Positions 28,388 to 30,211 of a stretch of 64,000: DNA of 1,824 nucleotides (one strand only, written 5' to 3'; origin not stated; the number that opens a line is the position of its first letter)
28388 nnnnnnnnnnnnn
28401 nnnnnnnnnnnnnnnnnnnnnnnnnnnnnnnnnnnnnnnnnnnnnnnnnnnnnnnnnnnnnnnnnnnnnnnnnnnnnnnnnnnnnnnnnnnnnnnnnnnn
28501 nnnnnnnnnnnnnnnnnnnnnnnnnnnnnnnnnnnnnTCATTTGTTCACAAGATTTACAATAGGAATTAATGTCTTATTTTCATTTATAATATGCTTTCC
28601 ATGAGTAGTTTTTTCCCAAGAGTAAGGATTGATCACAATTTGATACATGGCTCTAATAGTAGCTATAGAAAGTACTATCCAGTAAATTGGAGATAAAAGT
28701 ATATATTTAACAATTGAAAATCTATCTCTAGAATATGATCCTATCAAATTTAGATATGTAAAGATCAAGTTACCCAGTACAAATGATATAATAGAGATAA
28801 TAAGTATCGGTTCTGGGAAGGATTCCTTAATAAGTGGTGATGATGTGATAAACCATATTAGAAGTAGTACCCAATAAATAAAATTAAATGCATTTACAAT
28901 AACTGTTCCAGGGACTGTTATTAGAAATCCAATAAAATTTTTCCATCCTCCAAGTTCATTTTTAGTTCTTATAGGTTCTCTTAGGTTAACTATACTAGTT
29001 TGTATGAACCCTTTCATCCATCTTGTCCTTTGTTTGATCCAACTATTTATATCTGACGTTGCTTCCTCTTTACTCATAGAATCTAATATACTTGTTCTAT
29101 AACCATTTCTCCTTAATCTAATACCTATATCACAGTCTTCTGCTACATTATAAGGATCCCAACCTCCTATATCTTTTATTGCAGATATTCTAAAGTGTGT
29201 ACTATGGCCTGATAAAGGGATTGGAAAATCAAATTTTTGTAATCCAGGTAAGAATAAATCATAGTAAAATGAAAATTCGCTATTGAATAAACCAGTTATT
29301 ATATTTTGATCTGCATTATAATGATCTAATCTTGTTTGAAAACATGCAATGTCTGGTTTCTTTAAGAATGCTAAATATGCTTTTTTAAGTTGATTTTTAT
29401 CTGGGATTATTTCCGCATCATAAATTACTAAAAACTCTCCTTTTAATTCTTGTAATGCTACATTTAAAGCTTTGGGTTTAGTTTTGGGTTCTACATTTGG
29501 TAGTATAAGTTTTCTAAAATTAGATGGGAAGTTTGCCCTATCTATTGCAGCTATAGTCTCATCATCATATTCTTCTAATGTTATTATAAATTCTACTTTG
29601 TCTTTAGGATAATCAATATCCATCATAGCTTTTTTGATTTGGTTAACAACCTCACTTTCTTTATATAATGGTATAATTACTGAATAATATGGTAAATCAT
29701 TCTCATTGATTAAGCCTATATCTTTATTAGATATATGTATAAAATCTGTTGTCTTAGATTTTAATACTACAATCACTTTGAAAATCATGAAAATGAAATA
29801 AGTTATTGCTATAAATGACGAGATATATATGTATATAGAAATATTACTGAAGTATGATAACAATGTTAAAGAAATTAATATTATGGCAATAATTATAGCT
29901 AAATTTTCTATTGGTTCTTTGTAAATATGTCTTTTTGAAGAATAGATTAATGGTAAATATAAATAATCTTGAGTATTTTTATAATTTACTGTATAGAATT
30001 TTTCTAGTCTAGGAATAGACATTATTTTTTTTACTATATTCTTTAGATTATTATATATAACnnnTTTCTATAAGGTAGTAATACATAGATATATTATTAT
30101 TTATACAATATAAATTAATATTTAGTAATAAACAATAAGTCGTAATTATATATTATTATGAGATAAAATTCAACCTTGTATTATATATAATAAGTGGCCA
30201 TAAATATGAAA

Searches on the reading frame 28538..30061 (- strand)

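Call 68: search_protein_families(library=pfam, proteins=[window:28538-30061:-], max_evalue=0.001)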
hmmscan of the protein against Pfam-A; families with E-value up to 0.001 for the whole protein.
window:28538-30061:- (507 aa): 4 families
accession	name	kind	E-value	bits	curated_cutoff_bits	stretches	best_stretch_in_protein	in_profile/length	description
PF13632.12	Glyco_trans_2_3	-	9.9e-25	88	27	1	212-403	3-192/198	Glycosyl transferase family group 2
PF13641.12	Glyco_tranf_2_3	-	7e-23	82.3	27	1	125-351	2-230/230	Glycosyltransferase like family 2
PF00535.33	Glycos_transf_2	-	2.3e-08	34.6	23.3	1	127-254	1-126/168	Glycosyl transferase family 2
PF13506.12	Glyco_transf_21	-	4.4e-06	26.7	21.7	1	184-349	5-170/174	Glycosyl transferase family 21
